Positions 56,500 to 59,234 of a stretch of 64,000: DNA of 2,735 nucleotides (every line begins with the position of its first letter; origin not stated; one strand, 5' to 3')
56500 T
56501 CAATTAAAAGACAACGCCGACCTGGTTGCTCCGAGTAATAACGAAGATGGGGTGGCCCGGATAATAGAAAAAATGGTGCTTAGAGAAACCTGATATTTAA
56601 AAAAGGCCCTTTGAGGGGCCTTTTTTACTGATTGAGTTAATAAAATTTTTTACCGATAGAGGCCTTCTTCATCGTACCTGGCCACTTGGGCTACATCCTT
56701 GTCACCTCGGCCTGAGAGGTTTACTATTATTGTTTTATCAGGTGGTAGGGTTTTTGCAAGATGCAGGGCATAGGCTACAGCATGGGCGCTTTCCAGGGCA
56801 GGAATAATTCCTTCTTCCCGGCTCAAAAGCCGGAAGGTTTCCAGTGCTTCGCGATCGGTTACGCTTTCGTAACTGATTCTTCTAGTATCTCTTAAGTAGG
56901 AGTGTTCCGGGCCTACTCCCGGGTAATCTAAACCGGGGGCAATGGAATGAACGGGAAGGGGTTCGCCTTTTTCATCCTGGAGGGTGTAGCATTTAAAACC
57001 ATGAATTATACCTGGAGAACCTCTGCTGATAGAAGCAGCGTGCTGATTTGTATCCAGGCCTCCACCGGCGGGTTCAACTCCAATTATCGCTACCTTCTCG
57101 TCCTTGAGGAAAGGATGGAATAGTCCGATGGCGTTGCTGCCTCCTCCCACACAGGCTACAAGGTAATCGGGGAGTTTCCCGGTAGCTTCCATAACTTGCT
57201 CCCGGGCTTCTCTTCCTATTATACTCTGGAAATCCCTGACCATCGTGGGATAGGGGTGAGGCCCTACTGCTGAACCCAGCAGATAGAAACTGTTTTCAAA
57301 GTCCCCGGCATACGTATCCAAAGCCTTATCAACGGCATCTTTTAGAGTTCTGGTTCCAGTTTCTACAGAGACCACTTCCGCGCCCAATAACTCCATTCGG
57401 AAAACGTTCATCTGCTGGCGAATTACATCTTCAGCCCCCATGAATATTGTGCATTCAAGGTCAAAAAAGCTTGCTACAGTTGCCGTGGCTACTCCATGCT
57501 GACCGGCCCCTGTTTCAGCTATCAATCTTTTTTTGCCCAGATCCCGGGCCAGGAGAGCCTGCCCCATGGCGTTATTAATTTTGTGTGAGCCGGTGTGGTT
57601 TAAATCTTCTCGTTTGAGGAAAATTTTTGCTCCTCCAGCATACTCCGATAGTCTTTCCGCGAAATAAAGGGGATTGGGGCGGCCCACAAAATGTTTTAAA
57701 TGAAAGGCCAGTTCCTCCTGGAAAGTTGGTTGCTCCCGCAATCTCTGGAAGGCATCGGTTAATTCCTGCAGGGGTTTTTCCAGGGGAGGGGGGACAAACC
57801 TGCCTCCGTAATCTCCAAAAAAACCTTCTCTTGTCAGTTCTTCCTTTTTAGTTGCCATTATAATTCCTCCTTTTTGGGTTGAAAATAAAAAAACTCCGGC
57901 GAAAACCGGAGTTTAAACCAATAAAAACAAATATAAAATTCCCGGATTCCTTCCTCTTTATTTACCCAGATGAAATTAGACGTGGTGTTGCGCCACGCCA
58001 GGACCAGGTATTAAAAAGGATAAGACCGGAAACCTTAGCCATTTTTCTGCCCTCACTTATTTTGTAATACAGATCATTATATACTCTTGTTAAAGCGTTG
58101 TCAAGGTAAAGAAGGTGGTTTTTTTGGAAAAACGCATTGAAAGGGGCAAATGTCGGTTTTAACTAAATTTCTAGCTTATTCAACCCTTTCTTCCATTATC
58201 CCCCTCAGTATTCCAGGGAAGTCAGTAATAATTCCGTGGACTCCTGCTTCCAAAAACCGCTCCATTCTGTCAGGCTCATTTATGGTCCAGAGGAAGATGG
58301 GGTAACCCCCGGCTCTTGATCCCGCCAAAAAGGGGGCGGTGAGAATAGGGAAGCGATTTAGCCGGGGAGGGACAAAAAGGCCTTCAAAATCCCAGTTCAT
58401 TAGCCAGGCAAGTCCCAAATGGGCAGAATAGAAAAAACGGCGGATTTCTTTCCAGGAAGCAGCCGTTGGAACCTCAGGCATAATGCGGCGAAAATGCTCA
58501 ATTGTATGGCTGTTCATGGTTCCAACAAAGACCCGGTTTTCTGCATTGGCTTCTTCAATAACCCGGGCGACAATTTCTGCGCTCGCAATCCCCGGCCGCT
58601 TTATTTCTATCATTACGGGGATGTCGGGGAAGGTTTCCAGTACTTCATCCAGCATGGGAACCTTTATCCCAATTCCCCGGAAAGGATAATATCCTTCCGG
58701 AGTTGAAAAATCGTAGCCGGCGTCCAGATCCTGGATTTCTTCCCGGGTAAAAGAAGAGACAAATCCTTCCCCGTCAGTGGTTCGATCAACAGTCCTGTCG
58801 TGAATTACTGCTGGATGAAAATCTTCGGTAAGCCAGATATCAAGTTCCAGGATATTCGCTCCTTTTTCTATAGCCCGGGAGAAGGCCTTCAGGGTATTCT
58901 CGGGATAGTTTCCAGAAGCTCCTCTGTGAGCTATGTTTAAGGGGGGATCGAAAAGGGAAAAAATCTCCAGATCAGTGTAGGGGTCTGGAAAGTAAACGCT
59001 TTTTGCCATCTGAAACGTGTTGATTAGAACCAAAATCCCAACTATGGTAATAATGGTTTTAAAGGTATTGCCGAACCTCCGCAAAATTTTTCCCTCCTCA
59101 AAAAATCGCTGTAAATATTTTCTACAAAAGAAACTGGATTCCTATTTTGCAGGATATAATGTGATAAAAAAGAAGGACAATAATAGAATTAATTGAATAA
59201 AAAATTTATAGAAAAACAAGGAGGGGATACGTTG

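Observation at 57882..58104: Ribosome-mediated Trp attenuator (leader peptide with W-S-W) upstream of trpB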

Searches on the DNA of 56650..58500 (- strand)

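Call 3: search_rna_families(source=window, start=57500, end=58500, threshold=evalue, max_evalue=10, show_alignments=3)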
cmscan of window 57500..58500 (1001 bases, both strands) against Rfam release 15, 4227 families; matches with E-value up to 10: 16.
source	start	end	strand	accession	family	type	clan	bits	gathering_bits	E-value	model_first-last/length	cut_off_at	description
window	57817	57947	-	RF01770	rimP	Cis-reg; leader;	-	24.1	47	0.23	1-102/102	no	Gammaprotebacteria rimP leader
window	57871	57959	+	RF02434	SpF39_sRNA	Gene; sRNA;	-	22.9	60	3.4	1-109/109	no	Streptococcus sRNA SpF39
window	57884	58021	-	RF00515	PyrR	Cis-reg;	-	21.9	54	2.1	1-115/115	no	PyrR binding site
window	57883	57945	+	RF02068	STnc480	Gene; sRNA;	-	21.5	72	2.3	1-72/72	no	Enterobacterial sRNA STnc480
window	57874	57968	+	RF00335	snoZ13_snr52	Gene; snRNA; snoRNA; CD-box;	-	21.2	47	0.5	1-101/101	no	Small nucleolar RNA Z13/snr52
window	57887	58000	-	RF00370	sroD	Gene; sRNA;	-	20.6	50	0.26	1-86/86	no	sroD RNA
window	57885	58065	-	RF00022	GcvB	Gene;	-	20.4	42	0.048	1-204/204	no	GcvB RNA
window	57857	57925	-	RF04318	idnO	Cis-reg;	-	19.5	100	2.6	1-206/206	no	idnO ncRNA motif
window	57878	57918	+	RF01376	CRISPR-DR63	Gene; CRISPR;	CL00015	19.5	37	3.8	1-37/37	no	CRISPR RNA direct repeat element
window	57664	57722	+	RF02455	Virus_CITE_1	Cis-reg;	-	19.2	80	0.54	1-93/93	no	Dianthovirus RNA2 cap-independent translation element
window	57891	57914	-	RF02621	BSnc120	Gene; sRNA;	-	18.7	114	0.37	44-67/88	no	Brucella sRNA 120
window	57884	57978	-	RF01772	rnk_pseudo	Cis-reg; leader;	-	17.7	55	3.6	1-108/108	no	Pseudomonas rnk leader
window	57735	57784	+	RF02264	MAT2A_E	Cis-reg;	-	15.4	46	7.2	1-67/67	no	MAT2A 3'UTR stem loop E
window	57809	57973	+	RF03532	SQ2397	Cis-reg;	-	15.2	100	7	1-243/243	no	Cis-regulator of HTH transcription factor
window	57882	58067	-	RF02079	STnc180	Gene; sRNA;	-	13.9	50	6.2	1-208/208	no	Enterobacterial sRNA STnc180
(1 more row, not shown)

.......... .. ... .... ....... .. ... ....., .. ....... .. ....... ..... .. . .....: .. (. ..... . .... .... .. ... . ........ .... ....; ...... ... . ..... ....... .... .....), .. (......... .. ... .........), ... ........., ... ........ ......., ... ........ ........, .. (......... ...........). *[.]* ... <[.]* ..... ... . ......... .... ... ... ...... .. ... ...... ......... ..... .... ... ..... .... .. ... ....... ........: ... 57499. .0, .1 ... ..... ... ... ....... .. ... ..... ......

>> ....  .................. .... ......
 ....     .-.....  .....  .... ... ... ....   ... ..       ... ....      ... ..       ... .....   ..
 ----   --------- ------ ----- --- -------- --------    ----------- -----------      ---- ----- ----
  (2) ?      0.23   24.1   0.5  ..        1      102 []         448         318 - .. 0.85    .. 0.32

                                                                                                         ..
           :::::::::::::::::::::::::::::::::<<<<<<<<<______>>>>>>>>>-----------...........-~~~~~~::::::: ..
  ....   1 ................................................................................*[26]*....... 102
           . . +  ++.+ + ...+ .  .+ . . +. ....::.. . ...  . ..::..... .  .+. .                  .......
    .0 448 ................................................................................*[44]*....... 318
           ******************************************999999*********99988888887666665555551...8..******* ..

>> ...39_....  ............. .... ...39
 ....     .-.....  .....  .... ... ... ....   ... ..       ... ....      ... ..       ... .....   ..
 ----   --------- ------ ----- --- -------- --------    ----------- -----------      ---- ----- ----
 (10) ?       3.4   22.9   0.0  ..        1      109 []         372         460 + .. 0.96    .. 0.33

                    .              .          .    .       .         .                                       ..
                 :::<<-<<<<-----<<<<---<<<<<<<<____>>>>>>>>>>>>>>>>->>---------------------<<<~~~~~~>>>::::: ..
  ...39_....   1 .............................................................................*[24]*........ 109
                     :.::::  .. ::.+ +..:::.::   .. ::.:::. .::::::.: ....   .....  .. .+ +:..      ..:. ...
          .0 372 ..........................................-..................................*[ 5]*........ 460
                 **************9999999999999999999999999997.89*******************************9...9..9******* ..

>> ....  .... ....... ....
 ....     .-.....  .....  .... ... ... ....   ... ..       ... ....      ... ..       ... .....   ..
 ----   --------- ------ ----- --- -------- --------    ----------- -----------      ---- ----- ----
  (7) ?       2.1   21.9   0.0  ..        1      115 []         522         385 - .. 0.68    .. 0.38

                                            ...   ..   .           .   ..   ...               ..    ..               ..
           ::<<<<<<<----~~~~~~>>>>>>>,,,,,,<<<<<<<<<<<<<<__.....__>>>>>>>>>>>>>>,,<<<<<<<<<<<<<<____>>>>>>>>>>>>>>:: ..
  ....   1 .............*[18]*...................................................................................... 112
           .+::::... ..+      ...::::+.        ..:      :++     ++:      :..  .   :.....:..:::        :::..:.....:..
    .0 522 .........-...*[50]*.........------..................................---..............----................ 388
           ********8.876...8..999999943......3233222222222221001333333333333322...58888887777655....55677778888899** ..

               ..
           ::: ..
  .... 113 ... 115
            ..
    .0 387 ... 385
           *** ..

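Call 34: search_rna_families(sources=[L002, L003, L004, L005, L007, L008, L009, L011, L012, L013, L014, L015, L017, L018, L019, L021, L022, L039, L049, L052], threshold=gathering)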
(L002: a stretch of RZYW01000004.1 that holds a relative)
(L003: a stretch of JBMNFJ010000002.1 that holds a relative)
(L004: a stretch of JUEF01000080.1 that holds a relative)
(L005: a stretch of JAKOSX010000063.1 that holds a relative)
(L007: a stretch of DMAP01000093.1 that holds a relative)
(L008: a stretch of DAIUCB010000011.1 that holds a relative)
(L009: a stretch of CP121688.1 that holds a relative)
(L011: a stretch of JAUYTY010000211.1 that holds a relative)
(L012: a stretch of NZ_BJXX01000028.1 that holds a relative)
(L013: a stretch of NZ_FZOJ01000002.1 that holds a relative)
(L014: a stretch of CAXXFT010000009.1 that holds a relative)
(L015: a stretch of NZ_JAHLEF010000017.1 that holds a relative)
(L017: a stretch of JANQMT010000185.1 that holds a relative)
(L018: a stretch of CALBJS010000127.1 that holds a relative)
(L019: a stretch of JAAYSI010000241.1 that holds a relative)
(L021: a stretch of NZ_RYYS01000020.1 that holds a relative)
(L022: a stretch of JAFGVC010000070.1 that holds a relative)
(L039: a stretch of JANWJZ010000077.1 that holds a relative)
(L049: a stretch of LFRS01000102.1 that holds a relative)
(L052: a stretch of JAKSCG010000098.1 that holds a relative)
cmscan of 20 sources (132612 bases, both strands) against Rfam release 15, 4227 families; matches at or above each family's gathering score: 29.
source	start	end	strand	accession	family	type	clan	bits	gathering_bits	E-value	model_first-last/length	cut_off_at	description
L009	2576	2823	+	RF00230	T-box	Cis-reg; leader;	-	126.2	93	2.8e-27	1-219/219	no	T-box leader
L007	2710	2948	+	RF00230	T-box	Cis-reg; leader;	-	126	93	3.2e-27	1-219/219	no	T-box leader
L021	2589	2830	+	RF00230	T-box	Cis-reg; leader;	-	125.3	93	4.7e-27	1-219/219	no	T-box leader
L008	2660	2895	+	RF00230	T-box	Cis-reg; leader;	-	124.9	93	6.1e-27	1-219/219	no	T-box leader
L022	2124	2362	+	RF00230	T-box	Cis-reg; leader;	-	121.8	93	3.8e-26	1-219/219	no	T-box leader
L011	2711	2948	+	RF00230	T-box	Cis-reg; leader;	-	119.6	93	1.4e-25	1-219/219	no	T-box leader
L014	2677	2911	+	RF00230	T-box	Cis-reg; leader;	-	119.3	93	1.7e-25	1-219/219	no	T-box leader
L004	300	543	+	RF00230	T-box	Cis-reg; leader;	-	118.9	93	2.2e-25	1-219/219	no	T-box leader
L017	2674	2905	+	RF00230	T-box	Cis-reg; leader;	-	116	93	1.2e-24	1-219/219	no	T-box leader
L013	2665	2900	+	RF00230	T-box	Cis-reg; leader;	-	113.2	93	6.3e-24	1-219/219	no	T-box leader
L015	2674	2913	+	RF00230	T-box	Cis-reg; leader;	-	110.1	93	3.9e-23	1-219/219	no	T-box leader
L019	2619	2889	+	RF00230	T-box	Cis-reg; leader;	-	100.8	93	9.5e-21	1-219/219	no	T-box leader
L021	1662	1723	+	RF03064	RAGATH-18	Gene; sRNA;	-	67.1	44.9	6.8e-11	1-71/71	no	RAGATH-18 RNA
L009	1382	1411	-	RF01315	CRISPR-DR2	Gene; CRISPR;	CL00014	49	37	2.4e-06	1-30/30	no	CRISPR RNA direct repeat element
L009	1449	1478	-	RF01315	CRISPR-DR2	Gene; CRISPR;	CL00014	49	37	2.4e-06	1-30/30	no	CRISPR RNA direct repeat element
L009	1517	1546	-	RF01315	CRISPR-DR2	Gene; CRISPR;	CL00014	49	37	2.4e-06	1-30/30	no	CRISPR RNA direct repeat element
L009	1583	1612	-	RF01315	CRISPR-DR2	Gene; CRISPR;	CL00014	49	37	2.4e-06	1-30/30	no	CRISPR RNA direct repeat element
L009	1648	1677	-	RF01315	CRISPR-DR2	Gene; CRISPR;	CL00014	49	37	2.4e-06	1-30/30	no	CRISPR RNA direct repeat element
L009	1715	1744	-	RF01315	CRISPR-DR2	Gene; CRISPR;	CL00014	49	37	2.4e-06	1-30/30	no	CRISPR RNA direct repeat element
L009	1780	1809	-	RF01315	CRISPR-DR2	Gene; CRISPR;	CL00014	49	37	2.4e-06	1-30/30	no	CRISPR RNA direct repeat element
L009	1848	1877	-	RF01315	CRISPR-DR2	Gene; CRISPR;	CL00014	49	37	2.4e-06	1-30/30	no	CRISPR RNA direct repeat element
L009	1917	1946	-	RF01315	CRISPR-DR2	Gene; CRISPR;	CL00014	49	37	2.4e-06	1-30/30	no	CRISPR RNA direct repeat element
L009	1986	2015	-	RF01315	CRISPR-DR2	Gene; CRISPR;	CL00014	49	37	2.4e-06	1-30/30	no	CRISPR RNA direct repeat element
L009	2054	2083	-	RF01315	CRISPR-DR2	Gene; CRISPR;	CL00014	49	37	2.4e-06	1-30/30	no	CRISPR RNA direct repeat element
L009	2119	2148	-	RF01315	CRISPR-DR2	Gene; CRISPR;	CL00014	49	37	2.4e-06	1-30/30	no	CRISPR RNA direct repeat element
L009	2252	2281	-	RF01315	CRISPR-DR2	Gene; CRISPR;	CL00014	49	37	2.4e-06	1-30/30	no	CRISPR RNA direct repeat element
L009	2319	2348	-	RF01315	CRISPR-DR2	Gene; CRISPR;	CL00014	49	37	2.4e-06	1-30/30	no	CRISPR RNA direct repeat element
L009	2187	2216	-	RF01315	CRISPR-DR2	Gene; CRISPR;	CL00014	37.4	37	0.0031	1-30/30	no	CRISPR RNA direct repeat element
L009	902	931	-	RF01315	CRISPR-DR2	Gene; CRISPR;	CL00014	37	37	0.0037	1-30/30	no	CRISPR RNA direct repeat element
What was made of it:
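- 12 of the 20 next-closest trpB loci scanned carry a T-box (call 34).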

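Call 36: search_rna_families(source=L004, start=250, end=650, threshold=gathering, show_alignments=1)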
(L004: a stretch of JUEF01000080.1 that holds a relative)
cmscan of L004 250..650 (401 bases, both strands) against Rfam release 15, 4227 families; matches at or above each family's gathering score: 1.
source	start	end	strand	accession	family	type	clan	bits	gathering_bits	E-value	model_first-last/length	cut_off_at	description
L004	300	543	+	RF00230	T-box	Cis-reg; leader;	-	118.9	93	6.6e-28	1-219/219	no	T-box leader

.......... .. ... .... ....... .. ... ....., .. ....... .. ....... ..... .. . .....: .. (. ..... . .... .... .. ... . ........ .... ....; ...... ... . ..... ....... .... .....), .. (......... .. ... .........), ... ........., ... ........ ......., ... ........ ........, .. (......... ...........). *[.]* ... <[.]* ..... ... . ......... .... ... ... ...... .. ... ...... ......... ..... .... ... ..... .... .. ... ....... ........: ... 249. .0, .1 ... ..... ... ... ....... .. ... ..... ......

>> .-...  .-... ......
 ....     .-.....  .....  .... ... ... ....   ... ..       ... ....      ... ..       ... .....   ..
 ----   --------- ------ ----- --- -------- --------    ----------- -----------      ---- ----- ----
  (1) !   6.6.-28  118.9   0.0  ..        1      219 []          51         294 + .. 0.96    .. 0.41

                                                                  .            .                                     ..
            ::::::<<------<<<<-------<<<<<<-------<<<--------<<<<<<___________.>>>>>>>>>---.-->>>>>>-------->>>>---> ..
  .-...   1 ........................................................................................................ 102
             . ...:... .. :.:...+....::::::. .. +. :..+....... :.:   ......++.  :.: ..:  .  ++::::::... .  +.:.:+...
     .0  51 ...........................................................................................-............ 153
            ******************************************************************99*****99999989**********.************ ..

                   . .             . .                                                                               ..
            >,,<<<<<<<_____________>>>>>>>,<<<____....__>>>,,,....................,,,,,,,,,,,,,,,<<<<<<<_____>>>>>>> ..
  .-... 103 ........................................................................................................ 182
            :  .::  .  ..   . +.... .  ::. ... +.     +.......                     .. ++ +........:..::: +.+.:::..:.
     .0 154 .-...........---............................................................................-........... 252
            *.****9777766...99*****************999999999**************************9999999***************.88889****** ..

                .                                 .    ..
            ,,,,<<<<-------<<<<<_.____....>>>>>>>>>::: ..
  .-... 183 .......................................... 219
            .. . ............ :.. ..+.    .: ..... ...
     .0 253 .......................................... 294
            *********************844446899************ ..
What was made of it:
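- The one inspected, L004, has a UGG specifier (call 36). Here a biosynthetic or salvage gene follows an intrinsic terminator, and orthologous genes are controlled by T-boxes that sense uncharged tRNA (calls 34, 36).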

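Call 48: search_rna_families(sources=[L001, L081, L082, L086, L087], threshold=gathering)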
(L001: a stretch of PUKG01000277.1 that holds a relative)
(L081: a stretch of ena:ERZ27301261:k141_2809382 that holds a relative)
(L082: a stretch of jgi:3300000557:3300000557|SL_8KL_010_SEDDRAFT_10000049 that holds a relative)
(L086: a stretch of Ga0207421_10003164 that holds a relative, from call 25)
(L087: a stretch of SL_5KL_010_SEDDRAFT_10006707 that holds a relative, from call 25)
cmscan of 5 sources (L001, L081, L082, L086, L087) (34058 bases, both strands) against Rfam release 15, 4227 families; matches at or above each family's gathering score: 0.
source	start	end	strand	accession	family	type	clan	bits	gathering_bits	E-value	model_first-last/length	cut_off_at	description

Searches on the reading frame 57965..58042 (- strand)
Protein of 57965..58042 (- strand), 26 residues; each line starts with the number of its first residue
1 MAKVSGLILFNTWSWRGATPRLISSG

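Call 25: find_related_loci(query=A2, collection=metagenome_contigs, flank=4000)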
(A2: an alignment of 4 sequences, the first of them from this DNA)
Query A2 (26 aa) in metagenome_contigs; peptide patterns used: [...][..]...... (x = any residue, [..] = any of these).
77 stretches matched a pattern; 3 encode a relative of the query (tblastn E <= 1e-3); 3 distinct loci.
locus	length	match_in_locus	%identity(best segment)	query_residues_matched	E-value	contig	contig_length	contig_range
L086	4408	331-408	85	1-26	9e-12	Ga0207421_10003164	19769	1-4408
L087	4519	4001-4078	81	1-26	4e-11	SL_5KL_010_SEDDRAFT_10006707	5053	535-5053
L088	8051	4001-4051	82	10-26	5e-7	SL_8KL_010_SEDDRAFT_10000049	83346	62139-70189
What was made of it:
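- The metagenome scan found the peptide motif only upstream of trpB (call 25).
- Tried and rejected: The family could not be extended (call 25).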

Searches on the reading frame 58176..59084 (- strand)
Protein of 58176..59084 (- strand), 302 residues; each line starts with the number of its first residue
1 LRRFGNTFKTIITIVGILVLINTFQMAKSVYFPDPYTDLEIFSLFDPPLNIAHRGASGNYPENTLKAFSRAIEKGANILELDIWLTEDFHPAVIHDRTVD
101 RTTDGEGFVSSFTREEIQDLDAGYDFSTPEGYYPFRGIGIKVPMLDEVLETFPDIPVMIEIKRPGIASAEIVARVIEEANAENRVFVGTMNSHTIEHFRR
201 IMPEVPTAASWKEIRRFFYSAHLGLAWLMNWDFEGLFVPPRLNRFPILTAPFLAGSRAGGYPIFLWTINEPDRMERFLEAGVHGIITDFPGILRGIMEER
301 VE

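Call 9: search_protein_families(library=ncbifam, proteins=[window:58176-59084:-])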
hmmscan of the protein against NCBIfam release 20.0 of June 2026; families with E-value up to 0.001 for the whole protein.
window:58176-59084:- (302 aa): 4 families
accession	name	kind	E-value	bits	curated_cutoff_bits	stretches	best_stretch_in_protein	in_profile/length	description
NF053857.1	LysphglycPlipDStph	equivalog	3.5e-35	121.8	450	1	7-292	11-297/305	lysophosphatidylglycerol phospholipase D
NF006989.0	PRK09454.1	equivalog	5.5e-27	94.7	264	1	48-293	10-244/251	glycerophosphodiester phosphodiesterase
NF008354.0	PRK11143.1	equivalog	4.2e-12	45.7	254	1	48-104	31-87/359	glycerophosphodiester phosphodiesterase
NF041304.3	AvrBs2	equivalog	2.7e-05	22.3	1000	1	60-104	284-328/716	type III secretion system effector avirulence protein AvrBs2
